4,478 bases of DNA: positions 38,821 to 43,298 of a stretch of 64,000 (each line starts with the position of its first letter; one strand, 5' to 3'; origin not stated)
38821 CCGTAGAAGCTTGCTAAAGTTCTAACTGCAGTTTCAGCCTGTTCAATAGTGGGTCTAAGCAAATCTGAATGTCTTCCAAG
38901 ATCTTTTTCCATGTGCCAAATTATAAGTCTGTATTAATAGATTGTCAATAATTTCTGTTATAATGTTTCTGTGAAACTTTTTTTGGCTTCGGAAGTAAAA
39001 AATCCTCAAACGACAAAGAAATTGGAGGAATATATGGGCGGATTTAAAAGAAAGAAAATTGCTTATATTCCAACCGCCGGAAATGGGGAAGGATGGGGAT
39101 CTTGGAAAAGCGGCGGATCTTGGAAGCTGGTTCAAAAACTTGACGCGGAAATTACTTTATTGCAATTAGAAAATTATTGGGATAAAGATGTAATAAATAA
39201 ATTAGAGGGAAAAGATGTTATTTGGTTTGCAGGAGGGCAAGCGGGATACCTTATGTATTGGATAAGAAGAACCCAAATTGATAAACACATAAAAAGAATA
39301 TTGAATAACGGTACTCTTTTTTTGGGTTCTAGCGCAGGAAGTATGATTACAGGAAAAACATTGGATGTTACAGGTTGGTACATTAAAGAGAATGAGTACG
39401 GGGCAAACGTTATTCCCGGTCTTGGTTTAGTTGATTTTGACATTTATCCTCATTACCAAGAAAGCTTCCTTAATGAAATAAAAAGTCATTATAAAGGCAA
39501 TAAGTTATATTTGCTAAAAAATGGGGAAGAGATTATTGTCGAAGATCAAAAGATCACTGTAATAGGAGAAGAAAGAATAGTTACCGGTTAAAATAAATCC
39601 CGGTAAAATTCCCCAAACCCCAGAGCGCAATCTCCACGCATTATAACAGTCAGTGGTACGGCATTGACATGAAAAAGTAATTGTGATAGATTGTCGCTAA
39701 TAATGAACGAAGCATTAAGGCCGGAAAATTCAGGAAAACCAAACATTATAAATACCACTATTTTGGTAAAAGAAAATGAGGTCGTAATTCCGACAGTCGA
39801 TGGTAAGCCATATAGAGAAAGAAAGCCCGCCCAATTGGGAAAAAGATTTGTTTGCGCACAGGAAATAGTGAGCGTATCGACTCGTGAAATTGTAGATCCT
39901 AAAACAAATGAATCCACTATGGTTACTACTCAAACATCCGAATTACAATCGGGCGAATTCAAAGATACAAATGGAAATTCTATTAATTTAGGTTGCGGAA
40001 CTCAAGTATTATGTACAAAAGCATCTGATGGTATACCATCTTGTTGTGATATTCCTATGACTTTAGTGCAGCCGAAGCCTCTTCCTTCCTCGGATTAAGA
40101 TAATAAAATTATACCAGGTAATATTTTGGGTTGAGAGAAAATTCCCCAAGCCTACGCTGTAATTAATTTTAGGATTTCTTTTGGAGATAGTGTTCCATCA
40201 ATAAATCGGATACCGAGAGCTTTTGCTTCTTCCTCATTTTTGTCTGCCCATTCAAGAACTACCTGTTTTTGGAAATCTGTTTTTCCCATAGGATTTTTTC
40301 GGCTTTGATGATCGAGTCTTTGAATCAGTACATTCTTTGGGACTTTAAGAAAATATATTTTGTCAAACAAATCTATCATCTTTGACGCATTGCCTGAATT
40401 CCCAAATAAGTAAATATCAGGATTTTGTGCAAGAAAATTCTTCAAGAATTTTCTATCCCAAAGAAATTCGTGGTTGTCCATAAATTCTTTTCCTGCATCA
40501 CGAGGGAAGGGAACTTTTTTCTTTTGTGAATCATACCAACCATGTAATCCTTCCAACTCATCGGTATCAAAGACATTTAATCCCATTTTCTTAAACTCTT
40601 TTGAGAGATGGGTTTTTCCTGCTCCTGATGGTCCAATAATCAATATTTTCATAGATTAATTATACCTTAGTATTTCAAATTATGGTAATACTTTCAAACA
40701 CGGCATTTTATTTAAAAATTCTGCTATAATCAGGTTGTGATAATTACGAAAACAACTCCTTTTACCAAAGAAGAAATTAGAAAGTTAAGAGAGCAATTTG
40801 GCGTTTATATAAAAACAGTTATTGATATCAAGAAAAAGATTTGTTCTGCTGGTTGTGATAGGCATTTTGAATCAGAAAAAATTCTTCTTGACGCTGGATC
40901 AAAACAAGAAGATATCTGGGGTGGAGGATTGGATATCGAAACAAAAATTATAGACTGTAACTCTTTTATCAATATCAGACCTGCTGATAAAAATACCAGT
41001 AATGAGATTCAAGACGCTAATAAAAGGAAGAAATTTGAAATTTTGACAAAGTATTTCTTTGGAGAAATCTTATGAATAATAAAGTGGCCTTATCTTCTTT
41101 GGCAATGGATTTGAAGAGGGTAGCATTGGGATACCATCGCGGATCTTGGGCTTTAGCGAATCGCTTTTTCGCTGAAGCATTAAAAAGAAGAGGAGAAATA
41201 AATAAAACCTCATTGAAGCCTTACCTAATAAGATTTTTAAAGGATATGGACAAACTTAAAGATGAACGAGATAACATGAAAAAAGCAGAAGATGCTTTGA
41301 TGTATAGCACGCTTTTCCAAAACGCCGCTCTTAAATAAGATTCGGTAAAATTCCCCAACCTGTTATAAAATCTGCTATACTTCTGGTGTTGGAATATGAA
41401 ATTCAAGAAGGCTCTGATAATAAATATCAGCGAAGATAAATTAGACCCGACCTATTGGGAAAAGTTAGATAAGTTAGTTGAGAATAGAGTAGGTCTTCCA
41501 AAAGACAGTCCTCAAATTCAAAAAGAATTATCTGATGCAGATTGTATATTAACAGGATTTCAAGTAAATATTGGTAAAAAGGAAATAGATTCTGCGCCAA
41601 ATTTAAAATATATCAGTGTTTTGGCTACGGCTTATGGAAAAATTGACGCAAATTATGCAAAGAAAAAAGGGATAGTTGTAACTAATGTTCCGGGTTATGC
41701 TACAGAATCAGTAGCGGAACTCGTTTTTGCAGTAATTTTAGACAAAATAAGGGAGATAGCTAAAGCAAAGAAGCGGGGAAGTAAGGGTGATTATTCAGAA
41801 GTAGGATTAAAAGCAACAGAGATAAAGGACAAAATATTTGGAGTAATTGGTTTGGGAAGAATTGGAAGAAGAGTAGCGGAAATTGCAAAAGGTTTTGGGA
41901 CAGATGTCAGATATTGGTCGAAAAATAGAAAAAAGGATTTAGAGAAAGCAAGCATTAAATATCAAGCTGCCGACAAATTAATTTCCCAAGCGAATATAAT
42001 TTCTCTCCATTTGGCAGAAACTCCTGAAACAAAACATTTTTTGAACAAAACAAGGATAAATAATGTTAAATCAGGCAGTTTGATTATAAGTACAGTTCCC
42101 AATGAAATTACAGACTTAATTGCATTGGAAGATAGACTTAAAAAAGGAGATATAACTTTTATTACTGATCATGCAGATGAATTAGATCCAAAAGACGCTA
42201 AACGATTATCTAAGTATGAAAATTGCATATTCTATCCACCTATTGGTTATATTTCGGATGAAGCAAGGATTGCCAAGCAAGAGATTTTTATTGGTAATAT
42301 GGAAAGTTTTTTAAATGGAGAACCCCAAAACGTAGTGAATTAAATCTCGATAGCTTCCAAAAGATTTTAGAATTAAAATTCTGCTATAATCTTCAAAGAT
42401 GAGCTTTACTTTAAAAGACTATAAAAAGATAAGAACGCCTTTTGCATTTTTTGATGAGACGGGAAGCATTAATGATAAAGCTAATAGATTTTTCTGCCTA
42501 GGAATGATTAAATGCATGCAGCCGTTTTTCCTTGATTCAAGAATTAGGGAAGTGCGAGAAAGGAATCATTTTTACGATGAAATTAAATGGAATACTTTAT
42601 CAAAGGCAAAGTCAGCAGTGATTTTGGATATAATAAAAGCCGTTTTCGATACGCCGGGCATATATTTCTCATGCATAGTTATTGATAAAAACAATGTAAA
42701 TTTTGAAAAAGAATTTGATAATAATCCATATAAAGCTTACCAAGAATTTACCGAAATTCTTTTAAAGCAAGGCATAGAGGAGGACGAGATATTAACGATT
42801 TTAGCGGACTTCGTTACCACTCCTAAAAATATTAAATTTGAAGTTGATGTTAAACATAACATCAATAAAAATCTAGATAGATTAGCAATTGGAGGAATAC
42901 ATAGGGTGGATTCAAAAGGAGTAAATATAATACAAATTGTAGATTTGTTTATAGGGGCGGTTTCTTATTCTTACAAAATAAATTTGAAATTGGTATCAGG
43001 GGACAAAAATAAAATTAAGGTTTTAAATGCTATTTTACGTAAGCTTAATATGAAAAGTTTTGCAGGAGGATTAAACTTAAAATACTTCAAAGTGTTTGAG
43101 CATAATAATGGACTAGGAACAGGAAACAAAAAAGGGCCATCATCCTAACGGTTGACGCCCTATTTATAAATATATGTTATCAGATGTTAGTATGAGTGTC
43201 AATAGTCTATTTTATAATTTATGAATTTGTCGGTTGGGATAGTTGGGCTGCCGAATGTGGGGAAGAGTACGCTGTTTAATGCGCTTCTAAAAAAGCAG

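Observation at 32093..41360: Conserved 3' motif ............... after five plus-strand genes in the 32-41 kb accessory region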

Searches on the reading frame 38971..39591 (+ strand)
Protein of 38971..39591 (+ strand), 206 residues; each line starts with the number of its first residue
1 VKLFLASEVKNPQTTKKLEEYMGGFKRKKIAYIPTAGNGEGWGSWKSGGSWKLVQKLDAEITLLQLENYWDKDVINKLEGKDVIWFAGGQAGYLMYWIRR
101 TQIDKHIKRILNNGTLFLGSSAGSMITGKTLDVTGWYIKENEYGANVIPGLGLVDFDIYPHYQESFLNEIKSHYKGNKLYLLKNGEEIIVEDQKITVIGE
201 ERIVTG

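Call 10: search_protein_families(library=pfam, proteins=[window:38971-39591:+], max_evalue=0.01)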
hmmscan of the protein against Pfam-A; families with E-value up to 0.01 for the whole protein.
window:38971-39591:+ (206 aa): 2 families
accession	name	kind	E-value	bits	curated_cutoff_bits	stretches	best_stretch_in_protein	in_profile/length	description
PF03575.23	Peptidase_S51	-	2.8e-28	99.4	23.9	1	10-198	14-206/206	Peptidase family S51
PF07685.20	GATase_3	-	0.0015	18.7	27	1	76-162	31-119/196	CobB/CobQ-like glutamine amidotransferase domain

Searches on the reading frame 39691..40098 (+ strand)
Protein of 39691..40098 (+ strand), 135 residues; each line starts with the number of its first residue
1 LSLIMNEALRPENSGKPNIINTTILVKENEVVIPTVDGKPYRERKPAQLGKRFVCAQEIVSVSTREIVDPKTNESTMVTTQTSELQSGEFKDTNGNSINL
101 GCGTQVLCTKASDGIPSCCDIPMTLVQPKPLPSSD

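Call 10: search_protein_families(library=pfam, proteins=[window:39691-40098:+], max_evalue=0.01)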
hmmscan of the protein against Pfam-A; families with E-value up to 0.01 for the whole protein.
window:39691-40098:+ (135 aa): 0 families

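Call 64: search_protein_families(library=ncbifam, proteins=[window:39703-40098:+], max_evalue=0.01)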
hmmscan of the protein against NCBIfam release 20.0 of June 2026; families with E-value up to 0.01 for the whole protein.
window:39703-40098:+ (131 aa): 1 family
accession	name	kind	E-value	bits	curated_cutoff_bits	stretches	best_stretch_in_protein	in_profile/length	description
NF009018.0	PRK12355.4-1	equivalog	0.001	17.4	604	1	40-116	148-221/485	conjugal transfer mating pair stabilization protein TraN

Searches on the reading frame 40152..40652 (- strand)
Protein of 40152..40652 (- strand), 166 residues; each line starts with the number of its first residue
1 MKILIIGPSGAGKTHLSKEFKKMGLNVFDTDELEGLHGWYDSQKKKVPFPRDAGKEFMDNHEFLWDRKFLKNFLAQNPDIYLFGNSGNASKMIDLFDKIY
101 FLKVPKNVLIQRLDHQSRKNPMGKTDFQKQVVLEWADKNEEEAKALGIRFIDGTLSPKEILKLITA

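Call 10: search_protein_families(library=pfam, proteins=[window:40152-40652:-], max_evalue=0.01)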
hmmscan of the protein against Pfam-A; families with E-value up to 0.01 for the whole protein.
window:40152-40652:- (166 aa): 5 families
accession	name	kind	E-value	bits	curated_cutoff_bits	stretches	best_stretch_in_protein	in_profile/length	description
PF13238.12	AAA_18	-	4.9e-08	33.9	29.4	1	3-121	1-116/128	AAA domain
PF13479.12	AAA_24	-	9e-05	22.8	27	1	2-59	4-53/195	AAA domain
PF13671.12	AAA_33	-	0.0014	19.4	27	0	3-38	2-39/143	AAA domain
PF03668.21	RapZ-like_N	-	0.0026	18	25.4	0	97-128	83-114/158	RapZ-like N-terminal domain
PF13521.12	AAA_28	-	0.0084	16.8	27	0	2-28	1-28/164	AAA domain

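Call 35: find_homologous_proteins(query=window:40152-40652:-, max_evalue=1e-20)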
Query window:40152-40652:- (166 aa): 69 proteins with E <= 1e-20 among 136 candidates.
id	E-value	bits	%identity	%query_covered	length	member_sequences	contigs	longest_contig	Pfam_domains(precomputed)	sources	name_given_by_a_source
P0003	1.3e-95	336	90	99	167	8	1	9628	PF13238.13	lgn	-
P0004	4.2e-86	305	80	99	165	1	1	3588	PF13238.13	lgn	-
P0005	5.3e-82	292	75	99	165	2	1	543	PF13238.13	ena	-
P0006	1.9e-81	290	75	99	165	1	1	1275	PF13238.13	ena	-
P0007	4.0e-77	276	71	99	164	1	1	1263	PF13238.13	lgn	-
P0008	2.5e-76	273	71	99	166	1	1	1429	PF13238.13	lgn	-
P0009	6.7e-76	272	71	99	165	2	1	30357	PF13238.13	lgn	-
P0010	1.2e-74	268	69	99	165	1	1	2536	PF13238.13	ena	-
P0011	2.1e-74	267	70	99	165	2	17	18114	PF13238.13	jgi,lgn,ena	-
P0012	3.6e-74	266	70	99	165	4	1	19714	PF13238.13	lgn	-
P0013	3.4e-72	260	67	99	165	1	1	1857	PF13238.13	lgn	-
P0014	1.2e-70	255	65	97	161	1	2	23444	PF13238.13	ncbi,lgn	-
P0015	1.4e-67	245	60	99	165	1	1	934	PF13238.13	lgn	-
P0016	2.6e-65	237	65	96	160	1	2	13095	-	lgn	-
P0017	3.7e-64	234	61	99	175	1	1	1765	PF13238.13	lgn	-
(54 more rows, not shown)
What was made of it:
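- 40152..40652 (-): AAA_18 kinase-like gene, a conserved anchor inside the variable region. Calls 10, 35.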

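Call 36: find_encoding_contigs(protein=P0009, flank=10000, max_places=4)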
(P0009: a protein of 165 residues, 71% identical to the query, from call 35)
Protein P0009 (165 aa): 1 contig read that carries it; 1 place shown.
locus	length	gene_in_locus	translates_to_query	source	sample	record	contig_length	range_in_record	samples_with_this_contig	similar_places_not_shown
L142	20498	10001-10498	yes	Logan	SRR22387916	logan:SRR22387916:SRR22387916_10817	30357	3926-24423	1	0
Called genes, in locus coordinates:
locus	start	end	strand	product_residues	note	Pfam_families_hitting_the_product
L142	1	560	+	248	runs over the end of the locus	-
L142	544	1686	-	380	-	PF01926:MMR_HSR1, PF06071:YchF-GTPase_C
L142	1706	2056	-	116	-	-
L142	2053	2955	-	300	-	-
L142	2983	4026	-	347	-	PF02129:Peptidase_S15, PF20434:BD-FAE, PF00561:Abhydrolase_1, PF12146:Hydrolase_4, PF12697:Abhydrolase_6 (weak), PF00326:Peptidase_S9, PF01738:DLH, PF08840:BAAT_C, +2 more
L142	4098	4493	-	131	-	PF00072:Response_reg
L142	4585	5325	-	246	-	-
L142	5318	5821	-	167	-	PF04542:Sigma70_r2, PF08281:Sigma70_r4_2, PF04545:Sigma70_r4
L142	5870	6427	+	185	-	-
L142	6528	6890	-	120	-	PF02675:AdoMet_dc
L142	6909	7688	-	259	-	PF03059:NAS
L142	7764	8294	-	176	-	PF00583:Acetyltransf_1, PF13673:Acetyltransf_10, PF13508:Acetyltransf_7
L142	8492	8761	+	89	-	PF12840:HTH_20, PF01022:HTH_5, PF01047:MarR (weak), PF12802:MarR_2 (weak), PF13412:HTH_24, PF25212:HVO_A0114 (weak)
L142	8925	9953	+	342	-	PF00665:rve, PF13683:rve_3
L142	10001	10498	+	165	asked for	PF13238:AAA_18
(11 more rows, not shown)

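Call 37: find_encoding_contigs(protein=P0011, flank=10000, max_places=6)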
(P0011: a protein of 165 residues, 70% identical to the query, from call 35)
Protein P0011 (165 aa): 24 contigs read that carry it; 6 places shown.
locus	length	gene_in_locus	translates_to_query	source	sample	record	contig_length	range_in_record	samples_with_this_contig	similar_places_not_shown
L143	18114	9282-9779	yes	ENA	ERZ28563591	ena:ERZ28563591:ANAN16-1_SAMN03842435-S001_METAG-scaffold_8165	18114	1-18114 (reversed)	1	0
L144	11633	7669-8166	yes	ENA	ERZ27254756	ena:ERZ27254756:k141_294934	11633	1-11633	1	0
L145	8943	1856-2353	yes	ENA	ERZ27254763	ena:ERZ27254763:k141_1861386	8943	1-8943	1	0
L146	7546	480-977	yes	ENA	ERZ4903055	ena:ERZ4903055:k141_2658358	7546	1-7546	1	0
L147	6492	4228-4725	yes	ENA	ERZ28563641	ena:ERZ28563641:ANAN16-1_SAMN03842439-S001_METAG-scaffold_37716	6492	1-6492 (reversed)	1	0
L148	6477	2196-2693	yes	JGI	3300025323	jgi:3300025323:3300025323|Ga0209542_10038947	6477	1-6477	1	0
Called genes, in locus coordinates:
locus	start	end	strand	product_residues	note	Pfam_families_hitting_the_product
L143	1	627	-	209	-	?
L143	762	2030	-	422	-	PF22694:CtpB_N-like, PF00595:PDZ, PF13180:PDZ_2, PF17820:PDZ_6, PF03572:Peptidase_S41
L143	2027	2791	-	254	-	-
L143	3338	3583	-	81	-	-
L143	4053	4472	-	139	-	PF01250:Ribosomal_S6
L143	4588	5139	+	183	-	-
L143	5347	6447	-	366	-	PF01926:MMR_HSR1, PF02421:FeoB_N, PF06071:YchF-GTPase_C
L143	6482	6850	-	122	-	-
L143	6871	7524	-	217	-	-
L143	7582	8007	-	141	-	PF13420:Acetyltransf_4, PF13527:Acetyltransf_9 (weak), PF00583:Acetyltransf_1, PF13673:Acetyltransf_10, PF13508:Acetyltransf_7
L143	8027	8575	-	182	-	PF28549:NDPSase_N, PF00293:NUDIX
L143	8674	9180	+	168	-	-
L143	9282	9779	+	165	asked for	PF13238:AAA_18 (weak)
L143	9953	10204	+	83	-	PF12840:HTH_20, PF01022:HTH_5 (weak), PF01047:MarR (weak), PF12802:MarR_2 (weak), PF13412:HTH_24, PF25212:HVO_A0114 (weak)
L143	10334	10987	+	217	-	-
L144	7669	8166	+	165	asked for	PF13238:AAA_18 (weak)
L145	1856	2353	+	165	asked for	PF13238:AAA_18 (weak)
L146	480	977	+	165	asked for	PF13238:AAA_18 (weak)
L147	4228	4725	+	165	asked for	PF13238:AAA_18 (weak)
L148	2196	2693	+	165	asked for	PF13238:AAA_18 (weak)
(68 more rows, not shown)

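Call 38: find_encoding_contigs(protein=P0012, flank=10000, max_places=4)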
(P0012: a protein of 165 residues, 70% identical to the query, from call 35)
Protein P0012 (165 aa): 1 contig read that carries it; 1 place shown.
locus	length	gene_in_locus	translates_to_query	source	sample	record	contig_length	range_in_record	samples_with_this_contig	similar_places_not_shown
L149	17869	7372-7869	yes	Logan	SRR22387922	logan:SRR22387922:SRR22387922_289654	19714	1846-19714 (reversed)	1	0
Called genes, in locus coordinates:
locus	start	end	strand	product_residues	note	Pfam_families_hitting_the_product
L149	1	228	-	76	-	?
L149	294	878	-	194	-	-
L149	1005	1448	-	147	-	PF08570:DUF1761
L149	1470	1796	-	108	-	-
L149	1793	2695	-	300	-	-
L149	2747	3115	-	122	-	-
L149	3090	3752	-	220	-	-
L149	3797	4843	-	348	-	PF02129:Peptidase_S15, PF00561:Abhydrolase_1 (weak), PF12146:Hydrolase_4, PF12697:Abhydrolase_6 (weak), PF20434:BD-FAE (weak), PF00326:Peptidase_S9, PF01738:DLH (faint)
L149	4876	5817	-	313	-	PF01545:Cation_efflux, PF16916:ZT_dimer (weak)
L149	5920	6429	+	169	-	-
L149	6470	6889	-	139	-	PF00293:NUDIX, PF14815:NUDIX_4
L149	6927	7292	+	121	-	-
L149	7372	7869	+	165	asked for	PF13238:AAA_18 (weak)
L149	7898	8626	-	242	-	-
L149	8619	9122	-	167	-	PF04542:Sigma70_r2, PF08281:Sigma70_r4_2, PF04545:Sigma70_r4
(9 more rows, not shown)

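Call 49: find_related_loci(query=A2, collection=metagenome_contigs, flank=10000)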
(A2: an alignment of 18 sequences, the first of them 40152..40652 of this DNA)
Query A2 (166 aa) in metagenome_contigs; peptide patterns used: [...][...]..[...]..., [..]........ (x = any residue, [..] = any of these).
452 stretches matched a pattern; 41 encode a relative of the query (tblastn E <= 1e-3); 41 distinct loci.
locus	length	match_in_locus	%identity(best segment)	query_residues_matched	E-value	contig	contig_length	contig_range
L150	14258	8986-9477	72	1-164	6e-82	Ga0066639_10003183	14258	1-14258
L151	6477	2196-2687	70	1-164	3e-79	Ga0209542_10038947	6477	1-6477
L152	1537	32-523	63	1-164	1e-71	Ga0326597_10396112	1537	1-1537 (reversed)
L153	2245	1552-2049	58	1-166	1e-68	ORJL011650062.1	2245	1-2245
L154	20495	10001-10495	58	1-165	1e-65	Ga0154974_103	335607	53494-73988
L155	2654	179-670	59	1-164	7e-65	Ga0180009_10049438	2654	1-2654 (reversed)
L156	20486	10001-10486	59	3-164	3e-64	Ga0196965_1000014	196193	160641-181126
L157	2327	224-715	55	1-164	1e-64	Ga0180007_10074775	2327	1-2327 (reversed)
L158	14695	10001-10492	55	1-164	4e-62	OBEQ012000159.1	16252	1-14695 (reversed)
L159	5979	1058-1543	54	1-162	9e-59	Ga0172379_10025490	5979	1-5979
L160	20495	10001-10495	55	1-165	1e-58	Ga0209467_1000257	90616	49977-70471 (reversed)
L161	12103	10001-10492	55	3-165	2e-58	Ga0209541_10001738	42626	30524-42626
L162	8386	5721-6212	56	2-164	2e-58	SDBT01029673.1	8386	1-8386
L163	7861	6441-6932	55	3-165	2e-58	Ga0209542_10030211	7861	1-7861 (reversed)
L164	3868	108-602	54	3-166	4e-58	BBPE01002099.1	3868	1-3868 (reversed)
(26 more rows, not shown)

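Call 52: find_encoding_contigs(protein=P0004, flank=10000, max_places=4)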
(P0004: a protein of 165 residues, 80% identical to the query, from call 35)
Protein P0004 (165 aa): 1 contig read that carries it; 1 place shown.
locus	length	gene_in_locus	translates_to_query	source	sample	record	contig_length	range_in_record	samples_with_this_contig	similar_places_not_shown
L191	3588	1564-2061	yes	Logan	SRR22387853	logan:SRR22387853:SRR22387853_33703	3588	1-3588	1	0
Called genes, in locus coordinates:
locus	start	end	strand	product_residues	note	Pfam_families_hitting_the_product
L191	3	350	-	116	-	?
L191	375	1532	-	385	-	PF01926:MMR_HSR1, PF02421:FeoB_N, PF06071:YchF-GTPase_C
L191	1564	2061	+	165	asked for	PF13238:AAA_18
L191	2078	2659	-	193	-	PF10706:Aminoglyc_resit (weak)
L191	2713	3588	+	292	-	?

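Call 65: search_protein_families(library=pfam, proteins=[L191:2078-2659:-], max_evalue=0.01)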
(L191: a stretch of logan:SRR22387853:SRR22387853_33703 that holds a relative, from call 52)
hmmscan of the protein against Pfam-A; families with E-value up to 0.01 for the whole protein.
L191:2078-2659:- (193 aa): 1 family
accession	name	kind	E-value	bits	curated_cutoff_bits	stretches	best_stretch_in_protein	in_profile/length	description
PF10706.15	Aminoglyc_resit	-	3.5e-06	27.6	21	1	29-63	8-42/149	Aminoglycoside-2''-adenylyltransferase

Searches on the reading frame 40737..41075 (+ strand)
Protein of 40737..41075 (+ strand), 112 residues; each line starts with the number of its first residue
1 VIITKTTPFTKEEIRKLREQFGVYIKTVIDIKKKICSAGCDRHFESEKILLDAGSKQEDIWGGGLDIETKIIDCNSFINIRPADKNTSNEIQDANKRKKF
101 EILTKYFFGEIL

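Call 11: search_protein_families(library=pfam, proteins=[window:40737-41075:+], max_evalue=0.01)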
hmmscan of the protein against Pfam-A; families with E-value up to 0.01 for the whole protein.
window:40737-41075:+ (112 aa): 1 family
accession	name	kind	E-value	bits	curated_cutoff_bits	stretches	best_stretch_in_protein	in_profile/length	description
PF18924.5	DUF5674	-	1.9e-20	73.4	27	1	7-100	5-102/109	Protein of unknown function (DUF5674)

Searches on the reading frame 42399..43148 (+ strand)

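Call 11: search_protein_families(library=pfam, proteins=[window:42399-43148:+], max_evalue=0.01)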
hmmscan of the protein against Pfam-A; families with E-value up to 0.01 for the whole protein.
window:42399-43148:+ (249 aa): 2 families
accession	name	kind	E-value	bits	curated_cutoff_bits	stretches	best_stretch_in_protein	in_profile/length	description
PF12686.12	DUF3800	-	5.4e-10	40.6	21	1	15-190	1-148/149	Protein of unknown function (DUF3800)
PF01988.24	VIT1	-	0.0077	16.5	28.1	0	103-157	71-126/214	VIT family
